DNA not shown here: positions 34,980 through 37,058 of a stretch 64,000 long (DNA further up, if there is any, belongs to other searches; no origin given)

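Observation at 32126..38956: Minimal type IV pilus-like operon with three atypical pilin-like proteins, including a 592-aa 'giant pilin'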

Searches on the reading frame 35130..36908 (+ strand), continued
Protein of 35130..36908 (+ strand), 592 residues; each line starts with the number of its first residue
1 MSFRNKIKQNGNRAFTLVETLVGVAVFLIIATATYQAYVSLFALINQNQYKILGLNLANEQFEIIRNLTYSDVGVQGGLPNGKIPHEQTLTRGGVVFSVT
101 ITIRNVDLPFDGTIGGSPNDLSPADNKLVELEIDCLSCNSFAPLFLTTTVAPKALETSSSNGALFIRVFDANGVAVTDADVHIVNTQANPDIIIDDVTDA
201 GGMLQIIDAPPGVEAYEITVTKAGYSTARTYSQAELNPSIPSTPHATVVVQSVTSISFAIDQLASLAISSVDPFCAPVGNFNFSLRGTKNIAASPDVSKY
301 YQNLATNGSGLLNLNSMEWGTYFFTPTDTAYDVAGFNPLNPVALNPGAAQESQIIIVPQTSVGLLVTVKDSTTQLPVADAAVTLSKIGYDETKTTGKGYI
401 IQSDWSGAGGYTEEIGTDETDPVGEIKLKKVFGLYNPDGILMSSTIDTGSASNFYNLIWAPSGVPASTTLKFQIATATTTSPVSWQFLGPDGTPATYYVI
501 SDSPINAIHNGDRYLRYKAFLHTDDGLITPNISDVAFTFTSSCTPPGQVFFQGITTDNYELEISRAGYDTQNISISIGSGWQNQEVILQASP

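Call 66: find_encoding_contigs(protein=P0260, flank=10000, max_places=3)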
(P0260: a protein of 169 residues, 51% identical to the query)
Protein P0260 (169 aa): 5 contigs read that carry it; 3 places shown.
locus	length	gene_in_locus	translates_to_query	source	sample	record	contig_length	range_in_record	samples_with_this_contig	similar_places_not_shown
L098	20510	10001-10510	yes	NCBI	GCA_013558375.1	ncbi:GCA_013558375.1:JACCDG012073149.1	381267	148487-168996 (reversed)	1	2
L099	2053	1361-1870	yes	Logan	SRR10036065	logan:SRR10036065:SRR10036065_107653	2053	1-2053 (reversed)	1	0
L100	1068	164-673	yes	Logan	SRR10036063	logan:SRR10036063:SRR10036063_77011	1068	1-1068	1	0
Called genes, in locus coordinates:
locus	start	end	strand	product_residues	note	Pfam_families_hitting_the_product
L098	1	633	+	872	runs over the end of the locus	PF17957:Big_7, PF13750:Big_3_3 (weak), PF17957:Big_7, PF01471:PG_binding_1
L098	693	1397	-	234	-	PF06271:RDD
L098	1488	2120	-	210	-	-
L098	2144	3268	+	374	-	PF11104:PilM_2, PF14450:FtsA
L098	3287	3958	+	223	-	-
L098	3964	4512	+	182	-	PF04350:PilO (faint)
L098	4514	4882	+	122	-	-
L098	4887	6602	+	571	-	PF05157:MshEN, PF25199:nSTAND_NTPase5 (faint), PF00437:T2SSE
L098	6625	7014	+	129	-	PF00072:Response_reg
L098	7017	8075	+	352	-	PF00437:T2SSE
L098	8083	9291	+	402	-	PF28597:T2SSF_N, PF00482:T2SSF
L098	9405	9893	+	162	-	PF07963:N_methyl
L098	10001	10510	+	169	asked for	PF07963:N_methyl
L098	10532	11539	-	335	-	PF14378:PAP2_3, PF01569:PAP2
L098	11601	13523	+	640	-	PF01935:DUF87 (weak), PF02534:T4SS-DNA_transf, PF10412:TrwB_AAD_bind, PF12696:TraG-D_C (weak)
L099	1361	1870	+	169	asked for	PF07963:N_methyl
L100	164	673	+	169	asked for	PF07963:N_methyl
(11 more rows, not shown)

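Call 67: find_encoding_contigs(protein=P0355, flank=10000, max_places=3)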
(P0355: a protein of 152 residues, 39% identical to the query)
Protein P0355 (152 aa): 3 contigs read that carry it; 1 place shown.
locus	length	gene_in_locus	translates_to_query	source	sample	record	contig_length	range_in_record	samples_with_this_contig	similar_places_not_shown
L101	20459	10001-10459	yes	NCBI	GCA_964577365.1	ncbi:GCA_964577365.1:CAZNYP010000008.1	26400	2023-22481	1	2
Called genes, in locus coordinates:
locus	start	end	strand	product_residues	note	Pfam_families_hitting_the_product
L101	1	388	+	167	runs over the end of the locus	PF04307:YdjM (weak)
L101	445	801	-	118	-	-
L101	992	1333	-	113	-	-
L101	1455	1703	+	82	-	PF02201:SWIB, PF26291:SWIB_eIF2D (weak)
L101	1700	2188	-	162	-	PF00156:Pribosyltran (weak)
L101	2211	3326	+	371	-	PF11104:PilM_2, PF14450:FtsA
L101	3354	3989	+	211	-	-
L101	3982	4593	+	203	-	-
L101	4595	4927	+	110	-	-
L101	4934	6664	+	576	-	PF05157:MshEN, PF00437:T2SSE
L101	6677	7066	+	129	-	PF00072:Response_reg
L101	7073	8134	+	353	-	PF00437:T2SSE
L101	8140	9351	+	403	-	PF28597:T2SSF_N, PF00482:T2SSF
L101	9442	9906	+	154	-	PF07963:N_methyl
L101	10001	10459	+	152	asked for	PF07963:N_methyl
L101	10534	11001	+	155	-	PF07963:N_methyl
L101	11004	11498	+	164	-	PF07963:N_methyl (weak)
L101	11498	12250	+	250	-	PF06750:A24_N_bact, PF01478:Peptidase_A24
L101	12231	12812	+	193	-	PF07963:N_methyl (weak)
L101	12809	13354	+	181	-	PF07963:N_methyl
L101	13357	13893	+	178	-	-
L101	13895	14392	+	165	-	-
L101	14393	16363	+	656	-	PF22745:Nlig-Ia, PF01653:DNA_ligase_aden, PF03120:OB_DNA_ligase, PF14520:HHH_5 (faint), PF12826:HHH_2, PF00533:BRCT, PF12738:PTCB-BRCT (weak)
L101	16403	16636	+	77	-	-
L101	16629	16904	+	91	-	PF02686:GatC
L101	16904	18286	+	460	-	PF01425:Amidase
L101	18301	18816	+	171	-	-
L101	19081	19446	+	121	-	-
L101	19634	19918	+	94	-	PF00717:Peptidase_S24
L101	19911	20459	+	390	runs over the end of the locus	PF00817:IMS, PF11799:IMS_C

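Call 72: search_protein_families(library=pfam, proteins=[L074:9548-10639:+, L074:10636-11175:+, L074:11172-11699:+, L074:2406-2777:+, L074:1426-2394:+, L054:6322-7527:+, L054:13952-14998:+], max_evalue=0.05)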
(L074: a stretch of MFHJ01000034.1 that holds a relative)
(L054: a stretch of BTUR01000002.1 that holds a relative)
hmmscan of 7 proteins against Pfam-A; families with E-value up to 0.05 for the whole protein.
L074:9548-10639:+ (363 aa): 3 families
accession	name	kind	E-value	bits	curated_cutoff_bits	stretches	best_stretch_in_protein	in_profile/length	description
PF11104.14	PilM_2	-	1.7e-44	152.6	27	1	22-359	1-339/340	Type IV pilus assembly protein PilM;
PF14450.12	FtsA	-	7.8e-14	52.6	31.8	1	195-354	2-127/127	Cell division protein FtsA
PF06723.19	MreB_Mbl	-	2e-08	33.9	27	1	172-255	126-215/327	MreB/Mbl protein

L074:10636-11175:+ (179 aa): 1 family
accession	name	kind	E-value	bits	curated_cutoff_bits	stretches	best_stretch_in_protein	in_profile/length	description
PF05137.18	PilN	-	3.7e-06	27.3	22.8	1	101-160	4-57/78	Fimbrial assembly protein (PilN)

L074:11172-11699:+ (175 aa): 0 families

L074:2406-2777:+ (123 aa): 1 family
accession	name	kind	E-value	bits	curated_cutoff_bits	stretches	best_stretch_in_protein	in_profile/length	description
PF00072.30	Response_reg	-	2.2e-21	76.5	30.2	1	5-117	1-110/111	Response regulator receiver domain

L074:1426-2394:+ (322 aa): 5 families
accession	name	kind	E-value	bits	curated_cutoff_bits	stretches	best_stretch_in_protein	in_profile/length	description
PF02518.31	HATPase_c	-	4.6e-25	88.6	26.4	1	210-320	2-110/111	Histidine kinase-, DNA gyrase B-, and HSP90-like ATPase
PF00512.31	HisKA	-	5.8e-15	55.5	26.9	1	97-162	2-65/66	His Kinase A (phospho-acceptor) domain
PF13589.12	HATPase_c_3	-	0.00034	21.1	25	1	215-275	4-62/137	Histidine kinase-, DNA gyrase B-, and HSP90-like ATPase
PF06746.16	DUF1216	-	0.022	15.2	21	0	161-233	49-124/134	Protein of unknown function (DUF1216)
PF13581.12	HATPase_c_2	-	0.032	14.7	27.4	0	221-287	39-104/127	Histidine kinase-like ATPase domain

L054:6322-7527:+ (401 aa): 5 families
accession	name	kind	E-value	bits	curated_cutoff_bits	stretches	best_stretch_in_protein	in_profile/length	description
PF14450.12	FtsA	-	9.2e-20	71.7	31.8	1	211-358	1-127/127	Cell division protein FtsA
PF02491.25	SHS2_FTSA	-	3.4e-10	40.6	25.4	1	88-166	5-79/79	SHS2 domain inserted in FTSA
PF11104.14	PilM_2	-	6.8e-05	22.4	27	1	167-331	133-300/340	Type IV pilus assembly protein PilM;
PF06723.19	MreB_Mbl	-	0.016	14.5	27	1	263-346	228-314/327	MreB/Mbl protein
PF23124.1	Xre_MbcA_ParS-like_N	-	0.023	15.9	28.6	1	167-208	11-52/77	Antitoxin Xre/MbcA/ParS-like, N-terminal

L054:13952-14998:+ (348 aa): 3 families
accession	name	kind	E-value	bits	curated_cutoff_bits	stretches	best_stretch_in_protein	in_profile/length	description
PF09587.15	PGA_cap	-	2.9e-57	194.5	27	1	72-297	2-255/255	Bacterial capsule synthesis protein PGA_cap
PF00149.33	Metallophos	-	0.015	16.2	21.5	1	56-274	18-190/191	Calcineurin-like phosphoesterase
PF24195.1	DUF7420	-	0.026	15.1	27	0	109-160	17-68/124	Family of unknown function (DUF7420)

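Call 75: find_related_loci(query=A4, collection=metagenome_contigs, flank=10000)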
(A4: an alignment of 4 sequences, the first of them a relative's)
Query A4 (353 aa) in metagenome_contigs; peptide patterns used: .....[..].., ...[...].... (x = any residue, [..] = any of these).
600 stretches matched a pattern (row limit reached: there are more); 556 encode a relative of the query (tblastn E <= 1e-3); the best 80 are kept; 80 distinct loci.
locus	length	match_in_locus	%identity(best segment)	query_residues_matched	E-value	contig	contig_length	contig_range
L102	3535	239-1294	74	1-353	0e+0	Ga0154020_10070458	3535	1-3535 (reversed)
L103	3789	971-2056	67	2-353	2e-172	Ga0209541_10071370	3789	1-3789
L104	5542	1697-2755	67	1-353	1e-163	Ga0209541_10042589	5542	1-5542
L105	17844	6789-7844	65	2-353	8e-158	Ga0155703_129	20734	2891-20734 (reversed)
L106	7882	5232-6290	65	1-353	7e-158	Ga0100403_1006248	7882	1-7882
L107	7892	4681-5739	65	1-353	2e-157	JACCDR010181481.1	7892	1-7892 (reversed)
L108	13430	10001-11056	65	2-353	8e-157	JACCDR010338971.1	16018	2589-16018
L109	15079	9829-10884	66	1-353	3e-156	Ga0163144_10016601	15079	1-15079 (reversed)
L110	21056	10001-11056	65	2-353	4e-155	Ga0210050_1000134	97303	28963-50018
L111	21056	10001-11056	62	2-353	7e-155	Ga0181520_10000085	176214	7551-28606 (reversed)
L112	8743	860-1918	65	1-353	7e-155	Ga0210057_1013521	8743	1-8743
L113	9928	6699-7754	65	2-353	1e-154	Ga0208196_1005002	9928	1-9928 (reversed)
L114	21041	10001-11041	66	7-353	2e-154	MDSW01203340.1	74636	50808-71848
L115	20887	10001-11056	65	1-353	3e-154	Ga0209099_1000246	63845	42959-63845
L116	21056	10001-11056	65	2-353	3e-154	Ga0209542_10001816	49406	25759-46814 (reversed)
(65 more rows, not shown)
